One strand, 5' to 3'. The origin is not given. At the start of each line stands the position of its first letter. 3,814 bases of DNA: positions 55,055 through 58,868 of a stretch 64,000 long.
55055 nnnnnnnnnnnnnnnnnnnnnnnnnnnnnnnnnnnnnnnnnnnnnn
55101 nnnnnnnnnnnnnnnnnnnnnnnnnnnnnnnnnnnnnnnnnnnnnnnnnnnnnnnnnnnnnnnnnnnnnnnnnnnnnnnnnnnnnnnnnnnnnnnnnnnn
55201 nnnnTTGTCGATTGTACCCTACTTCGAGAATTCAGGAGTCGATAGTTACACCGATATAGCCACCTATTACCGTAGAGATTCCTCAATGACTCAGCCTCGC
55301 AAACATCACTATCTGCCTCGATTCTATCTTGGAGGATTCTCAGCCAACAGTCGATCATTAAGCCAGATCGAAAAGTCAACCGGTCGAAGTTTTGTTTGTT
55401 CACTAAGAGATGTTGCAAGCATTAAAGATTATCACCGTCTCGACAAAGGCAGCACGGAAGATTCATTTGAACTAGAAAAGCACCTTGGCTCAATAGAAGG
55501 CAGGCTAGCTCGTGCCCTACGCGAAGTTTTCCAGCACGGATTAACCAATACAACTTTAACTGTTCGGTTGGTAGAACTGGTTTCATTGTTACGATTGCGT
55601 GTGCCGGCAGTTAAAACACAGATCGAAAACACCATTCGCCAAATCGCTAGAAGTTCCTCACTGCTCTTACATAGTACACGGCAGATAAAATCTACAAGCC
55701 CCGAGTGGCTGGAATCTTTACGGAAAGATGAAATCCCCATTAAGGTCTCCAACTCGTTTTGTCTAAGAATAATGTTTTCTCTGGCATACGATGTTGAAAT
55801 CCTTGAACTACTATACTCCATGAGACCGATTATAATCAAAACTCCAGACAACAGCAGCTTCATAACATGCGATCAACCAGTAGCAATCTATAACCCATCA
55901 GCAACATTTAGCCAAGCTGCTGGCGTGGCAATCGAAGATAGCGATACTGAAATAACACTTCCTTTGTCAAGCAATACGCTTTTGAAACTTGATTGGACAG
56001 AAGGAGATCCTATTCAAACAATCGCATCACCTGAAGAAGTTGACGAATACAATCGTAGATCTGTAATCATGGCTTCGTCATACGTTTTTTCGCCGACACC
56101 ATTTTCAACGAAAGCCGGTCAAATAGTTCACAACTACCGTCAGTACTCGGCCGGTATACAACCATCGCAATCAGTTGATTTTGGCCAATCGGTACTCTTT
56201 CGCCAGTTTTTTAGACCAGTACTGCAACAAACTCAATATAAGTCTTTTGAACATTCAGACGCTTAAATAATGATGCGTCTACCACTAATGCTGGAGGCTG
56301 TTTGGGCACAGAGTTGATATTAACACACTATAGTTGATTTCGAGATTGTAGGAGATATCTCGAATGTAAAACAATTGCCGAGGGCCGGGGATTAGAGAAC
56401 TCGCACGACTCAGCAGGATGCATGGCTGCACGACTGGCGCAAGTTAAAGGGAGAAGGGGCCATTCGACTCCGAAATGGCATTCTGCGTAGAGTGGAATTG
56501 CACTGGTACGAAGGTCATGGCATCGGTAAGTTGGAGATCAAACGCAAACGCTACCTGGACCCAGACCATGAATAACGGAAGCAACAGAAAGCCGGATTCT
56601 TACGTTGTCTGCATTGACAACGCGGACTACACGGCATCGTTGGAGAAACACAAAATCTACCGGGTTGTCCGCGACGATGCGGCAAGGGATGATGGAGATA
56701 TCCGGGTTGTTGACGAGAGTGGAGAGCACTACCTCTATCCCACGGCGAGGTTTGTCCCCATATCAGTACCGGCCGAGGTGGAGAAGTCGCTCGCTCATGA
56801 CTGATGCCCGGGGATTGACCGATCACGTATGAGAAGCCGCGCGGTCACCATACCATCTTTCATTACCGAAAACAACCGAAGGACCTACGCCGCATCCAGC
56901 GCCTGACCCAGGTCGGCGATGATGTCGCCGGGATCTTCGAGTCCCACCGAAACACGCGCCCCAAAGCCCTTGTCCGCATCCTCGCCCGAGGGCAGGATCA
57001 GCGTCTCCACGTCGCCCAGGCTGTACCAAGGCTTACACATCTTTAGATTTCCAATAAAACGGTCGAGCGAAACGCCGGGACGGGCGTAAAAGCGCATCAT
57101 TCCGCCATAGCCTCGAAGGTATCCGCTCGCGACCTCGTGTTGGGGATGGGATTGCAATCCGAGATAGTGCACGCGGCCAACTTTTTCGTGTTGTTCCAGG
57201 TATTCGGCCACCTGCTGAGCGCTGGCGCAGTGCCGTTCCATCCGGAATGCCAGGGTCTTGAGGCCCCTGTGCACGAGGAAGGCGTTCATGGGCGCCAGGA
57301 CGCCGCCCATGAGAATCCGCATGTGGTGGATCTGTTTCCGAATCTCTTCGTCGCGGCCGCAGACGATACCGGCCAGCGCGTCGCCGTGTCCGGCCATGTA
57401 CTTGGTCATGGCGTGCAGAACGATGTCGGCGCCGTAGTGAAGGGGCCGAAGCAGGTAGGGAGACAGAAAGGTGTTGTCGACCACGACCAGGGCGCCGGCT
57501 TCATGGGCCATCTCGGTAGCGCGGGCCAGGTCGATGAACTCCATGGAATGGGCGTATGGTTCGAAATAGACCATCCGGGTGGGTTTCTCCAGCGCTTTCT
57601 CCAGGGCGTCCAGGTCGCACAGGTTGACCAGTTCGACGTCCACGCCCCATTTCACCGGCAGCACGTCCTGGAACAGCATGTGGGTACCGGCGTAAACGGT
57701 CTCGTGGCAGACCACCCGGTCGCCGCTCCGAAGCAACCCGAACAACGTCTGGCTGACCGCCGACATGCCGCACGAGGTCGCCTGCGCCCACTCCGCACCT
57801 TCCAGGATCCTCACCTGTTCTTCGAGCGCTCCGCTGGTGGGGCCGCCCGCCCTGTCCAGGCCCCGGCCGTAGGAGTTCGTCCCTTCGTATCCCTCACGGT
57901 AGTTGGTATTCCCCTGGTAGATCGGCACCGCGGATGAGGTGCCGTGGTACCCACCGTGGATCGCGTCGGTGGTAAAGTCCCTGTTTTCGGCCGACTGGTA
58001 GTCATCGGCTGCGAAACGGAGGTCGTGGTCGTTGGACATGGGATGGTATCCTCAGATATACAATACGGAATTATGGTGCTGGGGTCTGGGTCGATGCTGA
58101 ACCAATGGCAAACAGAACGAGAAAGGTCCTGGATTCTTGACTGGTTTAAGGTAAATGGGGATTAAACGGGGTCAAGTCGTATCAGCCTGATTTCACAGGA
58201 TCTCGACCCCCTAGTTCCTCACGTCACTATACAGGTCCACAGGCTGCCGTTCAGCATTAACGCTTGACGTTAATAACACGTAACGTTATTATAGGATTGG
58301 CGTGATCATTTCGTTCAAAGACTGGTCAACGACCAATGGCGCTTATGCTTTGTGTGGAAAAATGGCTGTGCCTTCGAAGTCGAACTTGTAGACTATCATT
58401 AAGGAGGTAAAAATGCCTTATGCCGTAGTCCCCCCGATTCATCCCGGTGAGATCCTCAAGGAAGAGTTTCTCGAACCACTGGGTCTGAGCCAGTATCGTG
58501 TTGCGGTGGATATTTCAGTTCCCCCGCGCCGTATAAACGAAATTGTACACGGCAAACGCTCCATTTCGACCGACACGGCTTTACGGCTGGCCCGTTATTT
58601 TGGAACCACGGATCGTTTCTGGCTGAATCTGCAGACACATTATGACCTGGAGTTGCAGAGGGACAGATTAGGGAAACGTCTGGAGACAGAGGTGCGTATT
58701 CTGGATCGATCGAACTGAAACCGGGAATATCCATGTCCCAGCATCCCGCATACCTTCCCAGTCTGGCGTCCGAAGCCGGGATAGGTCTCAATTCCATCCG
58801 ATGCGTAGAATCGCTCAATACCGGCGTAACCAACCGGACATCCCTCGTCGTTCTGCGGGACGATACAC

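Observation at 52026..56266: Low-GC island with a DUF1156 DNA methyltransferase overlapping a PD-(D/E)xK nuclease-like gene, followed by DUF4238: a candidate atypical restriction-modification / antiphage module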

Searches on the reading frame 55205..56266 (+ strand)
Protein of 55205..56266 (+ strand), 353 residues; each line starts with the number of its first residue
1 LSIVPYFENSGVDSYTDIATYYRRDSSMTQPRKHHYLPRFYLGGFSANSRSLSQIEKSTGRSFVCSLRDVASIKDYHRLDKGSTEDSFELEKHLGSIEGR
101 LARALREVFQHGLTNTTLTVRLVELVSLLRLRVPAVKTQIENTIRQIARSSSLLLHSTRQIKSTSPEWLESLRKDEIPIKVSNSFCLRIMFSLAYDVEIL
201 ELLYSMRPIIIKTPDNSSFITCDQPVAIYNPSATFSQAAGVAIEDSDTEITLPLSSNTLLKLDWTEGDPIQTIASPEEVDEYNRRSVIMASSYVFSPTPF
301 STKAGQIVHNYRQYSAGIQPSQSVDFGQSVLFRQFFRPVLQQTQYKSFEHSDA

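Call 3: search_protein_families(library=pfam, proteins=[window:55205-56266:+], max_evalue=0.1)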
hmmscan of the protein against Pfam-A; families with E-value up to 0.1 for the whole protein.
window:55205-56266:+ (353 aa): 1 family
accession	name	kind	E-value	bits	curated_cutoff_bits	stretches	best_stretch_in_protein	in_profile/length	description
PF14022.11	DUF4238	-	3.2e-30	105.9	27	1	33-296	1-277/281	Protein of unknown function (DUF4238)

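Call 4: search_protein_families(library=padloc, proteins=[window:55205-56266:+], max_evalue=0.1)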
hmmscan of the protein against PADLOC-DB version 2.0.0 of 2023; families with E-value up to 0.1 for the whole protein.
window:55205-56266:+ (353 aa): 1 family
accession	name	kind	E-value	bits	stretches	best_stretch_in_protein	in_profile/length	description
PDLC03000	DUF4238-Pers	-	1.6e-14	52.1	1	29-149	2-124/309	-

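Call 5: search_protein_families(library=ncbifam, proteins=[window:55205-56266:+], max_evalue=0.1)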
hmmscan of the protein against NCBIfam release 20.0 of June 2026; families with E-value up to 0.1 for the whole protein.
window:55205-56266:+ (353 aa): 0 families

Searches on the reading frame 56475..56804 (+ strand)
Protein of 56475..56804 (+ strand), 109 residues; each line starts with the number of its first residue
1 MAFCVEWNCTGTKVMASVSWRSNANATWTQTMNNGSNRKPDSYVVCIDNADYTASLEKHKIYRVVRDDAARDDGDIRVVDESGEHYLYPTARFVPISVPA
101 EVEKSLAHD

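Call 3: search_protein_families(library=pfam, proteins=[window:56475-56804:+], max_evalue=0.1)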
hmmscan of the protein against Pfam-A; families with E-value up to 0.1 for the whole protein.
window:56475-56804:+ (109 aa): 0 families

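Call 4: search_protein_families(library=padloc, proteins=[window:56475-56804:+], max_evalue=0.1)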
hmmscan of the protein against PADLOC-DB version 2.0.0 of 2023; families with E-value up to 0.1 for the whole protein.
window:56475-56804:+ (109 aa): 1 family
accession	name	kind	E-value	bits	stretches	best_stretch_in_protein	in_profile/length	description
PDLC02941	RT_II-A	-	0.036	11.2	1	17-65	79-127/309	-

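Call 5: search_protein_families(library=ncbifam, proteins=[window:56475-56804:+], max_evalue=0.1)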
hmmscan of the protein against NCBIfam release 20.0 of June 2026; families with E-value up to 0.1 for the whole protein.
window:56475-56804:+ (109 aa): 0 families

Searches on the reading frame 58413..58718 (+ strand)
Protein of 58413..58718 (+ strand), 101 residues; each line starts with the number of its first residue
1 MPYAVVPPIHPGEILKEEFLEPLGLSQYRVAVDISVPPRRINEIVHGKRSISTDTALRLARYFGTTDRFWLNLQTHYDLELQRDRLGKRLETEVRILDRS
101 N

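Call 3: search_protein_families(library=pfam, proteins=[window:58413-58718:+], max_evalue=0.1)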
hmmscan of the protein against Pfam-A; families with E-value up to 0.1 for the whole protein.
window:58413-58718:+ (101 aa): 3 families
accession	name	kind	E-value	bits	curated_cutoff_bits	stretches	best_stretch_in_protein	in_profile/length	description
PF01381.28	HTH_3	-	2e-09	37.8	23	1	18-66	3-51/55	Helix-turn-helix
PF13560.12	HTH_31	-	0.00035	21.3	27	1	24-67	14-58/64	Helix-turn-helix domain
PF12844.13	HTH_19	-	0.0044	17.3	30.2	1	20-65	8-53/64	Helix-turn-helix domain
